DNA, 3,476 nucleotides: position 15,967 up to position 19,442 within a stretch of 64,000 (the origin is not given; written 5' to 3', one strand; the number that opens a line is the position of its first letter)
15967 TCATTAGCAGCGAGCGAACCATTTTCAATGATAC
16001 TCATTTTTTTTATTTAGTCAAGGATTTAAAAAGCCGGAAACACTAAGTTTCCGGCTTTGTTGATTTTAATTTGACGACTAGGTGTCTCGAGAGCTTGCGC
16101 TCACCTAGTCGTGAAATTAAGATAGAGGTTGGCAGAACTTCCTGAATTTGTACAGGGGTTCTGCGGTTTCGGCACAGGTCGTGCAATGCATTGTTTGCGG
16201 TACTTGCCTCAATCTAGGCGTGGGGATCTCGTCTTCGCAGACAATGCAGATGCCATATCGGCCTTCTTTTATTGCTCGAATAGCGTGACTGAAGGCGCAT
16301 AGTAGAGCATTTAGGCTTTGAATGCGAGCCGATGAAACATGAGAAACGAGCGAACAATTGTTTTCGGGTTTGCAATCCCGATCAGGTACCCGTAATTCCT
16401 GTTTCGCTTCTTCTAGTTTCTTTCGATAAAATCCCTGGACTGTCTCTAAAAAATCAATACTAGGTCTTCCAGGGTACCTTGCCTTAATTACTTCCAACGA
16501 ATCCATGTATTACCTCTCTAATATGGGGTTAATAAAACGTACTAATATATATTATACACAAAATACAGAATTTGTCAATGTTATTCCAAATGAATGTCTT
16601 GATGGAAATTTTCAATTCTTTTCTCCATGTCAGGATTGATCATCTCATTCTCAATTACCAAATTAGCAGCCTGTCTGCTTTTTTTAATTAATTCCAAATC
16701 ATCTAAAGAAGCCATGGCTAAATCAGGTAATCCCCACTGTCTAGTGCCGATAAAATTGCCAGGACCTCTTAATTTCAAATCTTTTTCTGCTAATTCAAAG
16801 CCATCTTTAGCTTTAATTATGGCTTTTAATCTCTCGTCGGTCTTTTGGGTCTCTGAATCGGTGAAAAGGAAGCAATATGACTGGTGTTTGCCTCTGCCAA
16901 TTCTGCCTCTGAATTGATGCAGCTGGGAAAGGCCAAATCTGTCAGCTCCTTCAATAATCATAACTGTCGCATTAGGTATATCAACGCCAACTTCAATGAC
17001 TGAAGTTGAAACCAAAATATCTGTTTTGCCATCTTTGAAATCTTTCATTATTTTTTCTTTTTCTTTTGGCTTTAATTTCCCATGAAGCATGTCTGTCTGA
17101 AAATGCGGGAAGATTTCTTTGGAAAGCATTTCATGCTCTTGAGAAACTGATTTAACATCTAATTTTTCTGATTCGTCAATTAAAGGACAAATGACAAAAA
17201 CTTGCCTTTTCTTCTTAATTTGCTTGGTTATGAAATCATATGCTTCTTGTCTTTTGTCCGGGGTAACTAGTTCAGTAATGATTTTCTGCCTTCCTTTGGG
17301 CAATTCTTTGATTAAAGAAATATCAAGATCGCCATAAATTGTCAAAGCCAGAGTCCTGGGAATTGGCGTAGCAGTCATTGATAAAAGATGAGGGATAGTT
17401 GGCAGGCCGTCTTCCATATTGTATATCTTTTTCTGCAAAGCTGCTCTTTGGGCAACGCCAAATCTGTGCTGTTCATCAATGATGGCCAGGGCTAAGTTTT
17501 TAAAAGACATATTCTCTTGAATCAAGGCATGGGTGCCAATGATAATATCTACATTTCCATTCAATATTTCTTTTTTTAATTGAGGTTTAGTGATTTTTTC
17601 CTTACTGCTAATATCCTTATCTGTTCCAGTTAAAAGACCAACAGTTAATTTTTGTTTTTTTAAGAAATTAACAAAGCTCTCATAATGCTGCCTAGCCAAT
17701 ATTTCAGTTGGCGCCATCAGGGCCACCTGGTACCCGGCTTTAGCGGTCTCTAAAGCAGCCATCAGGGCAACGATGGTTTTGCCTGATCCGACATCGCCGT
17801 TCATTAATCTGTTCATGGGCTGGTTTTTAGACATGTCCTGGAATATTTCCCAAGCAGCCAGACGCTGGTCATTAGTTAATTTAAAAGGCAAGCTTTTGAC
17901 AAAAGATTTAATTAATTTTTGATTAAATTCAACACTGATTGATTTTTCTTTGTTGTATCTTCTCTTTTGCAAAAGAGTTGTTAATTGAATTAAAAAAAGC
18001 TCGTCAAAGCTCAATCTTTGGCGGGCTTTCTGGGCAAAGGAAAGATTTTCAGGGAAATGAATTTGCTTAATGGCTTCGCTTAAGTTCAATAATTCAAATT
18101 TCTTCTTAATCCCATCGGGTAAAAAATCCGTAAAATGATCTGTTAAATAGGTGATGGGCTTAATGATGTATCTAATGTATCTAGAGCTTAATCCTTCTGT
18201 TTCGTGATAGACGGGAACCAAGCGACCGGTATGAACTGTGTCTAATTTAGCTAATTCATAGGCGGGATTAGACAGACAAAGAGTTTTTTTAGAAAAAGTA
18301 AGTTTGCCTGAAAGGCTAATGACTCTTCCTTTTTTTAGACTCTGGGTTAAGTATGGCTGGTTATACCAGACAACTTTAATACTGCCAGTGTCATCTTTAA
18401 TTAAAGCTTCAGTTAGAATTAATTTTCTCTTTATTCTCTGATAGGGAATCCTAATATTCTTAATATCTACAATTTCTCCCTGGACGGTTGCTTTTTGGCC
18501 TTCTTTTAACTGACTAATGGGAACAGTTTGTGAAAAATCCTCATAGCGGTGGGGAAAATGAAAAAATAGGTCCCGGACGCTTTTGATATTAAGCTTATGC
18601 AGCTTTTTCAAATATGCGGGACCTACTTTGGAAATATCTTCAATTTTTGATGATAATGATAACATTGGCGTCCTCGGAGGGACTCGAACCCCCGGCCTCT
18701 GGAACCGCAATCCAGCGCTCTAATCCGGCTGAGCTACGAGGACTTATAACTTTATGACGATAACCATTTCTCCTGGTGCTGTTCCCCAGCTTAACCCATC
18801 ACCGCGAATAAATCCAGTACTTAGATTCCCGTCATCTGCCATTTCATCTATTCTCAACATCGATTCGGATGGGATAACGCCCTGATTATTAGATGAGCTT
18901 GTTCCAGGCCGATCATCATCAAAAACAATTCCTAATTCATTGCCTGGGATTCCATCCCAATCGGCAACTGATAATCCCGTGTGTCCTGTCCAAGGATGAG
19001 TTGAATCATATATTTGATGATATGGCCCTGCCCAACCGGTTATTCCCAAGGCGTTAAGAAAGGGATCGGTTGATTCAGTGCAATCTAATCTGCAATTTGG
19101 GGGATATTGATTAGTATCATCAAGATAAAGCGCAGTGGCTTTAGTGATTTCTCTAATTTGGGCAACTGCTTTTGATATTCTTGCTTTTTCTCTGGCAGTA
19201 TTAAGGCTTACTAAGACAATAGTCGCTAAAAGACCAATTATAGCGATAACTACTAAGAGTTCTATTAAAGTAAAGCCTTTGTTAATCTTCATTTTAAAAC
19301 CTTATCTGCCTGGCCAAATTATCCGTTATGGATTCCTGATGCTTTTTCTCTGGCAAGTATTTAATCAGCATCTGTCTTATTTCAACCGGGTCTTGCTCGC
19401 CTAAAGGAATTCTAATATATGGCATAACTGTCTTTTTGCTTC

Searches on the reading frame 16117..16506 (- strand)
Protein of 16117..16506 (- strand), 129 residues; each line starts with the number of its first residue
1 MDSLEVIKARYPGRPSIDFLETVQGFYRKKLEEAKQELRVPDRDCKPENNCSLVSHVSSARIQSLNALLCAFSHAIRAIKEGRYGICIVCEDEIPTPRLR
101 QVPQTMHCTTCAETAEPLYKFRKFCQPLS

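Call 16: search_protein_families(library=pfam, proteins=[window:16117-16506:-], max_evalue=0.001)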
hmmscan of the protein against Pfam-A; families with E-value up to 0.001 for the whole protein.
window:16117-16506:- (129 aa): 1 family
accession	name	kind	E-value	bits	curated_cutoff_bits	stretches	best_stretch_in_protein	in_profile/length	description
PF01258.23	zf-dskA_traR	-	6.7e-10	39.2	24.9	1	82-116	1-35/36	Prokaryotic dksA/traR C4-type zinc finger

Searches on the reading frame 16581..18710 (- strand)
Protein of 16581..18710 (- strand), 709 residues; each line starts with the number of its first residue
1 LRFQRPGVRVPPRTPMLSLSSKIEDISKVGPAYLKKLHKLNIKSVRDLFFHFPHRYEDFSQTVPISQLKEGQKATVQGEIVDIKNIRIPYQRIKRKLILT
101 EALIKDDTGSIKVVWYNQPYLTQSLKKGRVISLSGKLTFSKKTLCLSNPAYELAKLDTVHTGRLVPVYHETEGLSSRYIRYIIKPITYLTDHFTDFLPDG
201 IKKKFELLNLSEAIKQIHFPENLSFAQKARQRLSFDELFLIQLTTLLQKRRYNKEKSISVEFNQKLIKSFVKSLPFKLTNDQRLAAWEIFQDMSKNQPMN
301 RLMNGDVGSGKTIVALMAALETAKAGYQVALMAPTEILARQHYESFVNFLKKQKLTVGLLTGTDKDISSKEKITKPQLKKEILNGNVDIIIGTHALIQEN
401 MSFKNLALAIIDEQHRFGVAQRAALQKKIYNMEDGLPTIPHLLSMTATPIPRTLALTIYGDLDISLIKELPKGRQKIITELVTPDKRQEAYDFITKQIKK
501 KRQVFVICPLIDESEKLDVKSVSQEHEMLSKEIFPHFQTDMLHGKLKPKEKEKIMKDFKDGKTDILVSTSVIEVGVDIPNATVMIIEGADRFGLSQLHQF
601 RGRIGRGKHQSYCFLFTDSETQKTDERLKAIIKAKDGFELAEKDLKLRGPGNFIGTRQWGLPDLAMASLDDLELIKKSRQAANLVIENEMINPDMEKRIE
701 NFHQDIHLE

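Call 16: search_protein_families(library=pfam, proteins=[window:16581-18710:-], max_evalue=0.001)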
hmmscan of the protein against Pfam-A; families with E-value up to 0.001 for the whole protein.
window:16581-18710:- (709 aa): 9 families
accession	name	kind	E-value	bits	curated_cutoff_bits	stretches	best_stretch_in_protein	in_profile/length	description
PF17191.10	RecG_wedge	-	1.2e-24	87.2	23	1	26-184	5-156/162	RecG wedge domain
PF00270.35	DEAD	-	3.9e-24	85.7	26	1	299-454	15-164/167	DEAD/DEAH box helicase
PF00271.37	Helicase_C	-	6.7e-24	84.7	23.5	1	490-607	6-109/110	Helicase conserved C-terminal domain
PF04851.21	ResIII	-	8.4e-14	52.2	22.5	1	277-449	3-162/164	Type III restriction enzyme, res subunit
PF19833.4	RecG_dom3_C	-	2.4e-09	37.5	26.8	1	635-691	2-60/87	ATP-dependent DNA helicase RecG, domain 3, C-terminal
PF01336.31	tRNA_anti-codon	-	1.9e-06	28.1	27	1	75-146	2-67/75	OB-fold nucleic acid binding domain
PF22590.2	Cas3-like_C_2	-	1.5e-05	25.6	27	1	522-607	15-104/106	CRISPR-associated nuclease/helicase Cas3, C-terminal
PF07517.20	SecA_DEAD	-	0.00052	19.8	24.6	0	307-369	99-156/290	SecA DEAD-like domain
PF13604.12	AAA_30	-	0.00093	19.4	27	0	290-428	10-111/191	AAA domain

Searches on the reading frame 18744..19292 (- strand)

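Call 16: search_protein_families(library=pfam, proteins=[window:18744-19292:-], max_evalue=0.001)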
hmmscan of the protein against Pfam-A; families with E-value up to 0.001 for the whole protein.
window:18744-19292:- (182 aa): 1 family
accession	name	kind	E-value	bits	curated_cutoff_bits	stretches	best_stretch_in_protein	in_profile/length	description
PF07963.17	N_methyl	-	1.6e-08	34.2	21.2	1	1-27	1-27/27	Prokaryotic N-terminal methylation motif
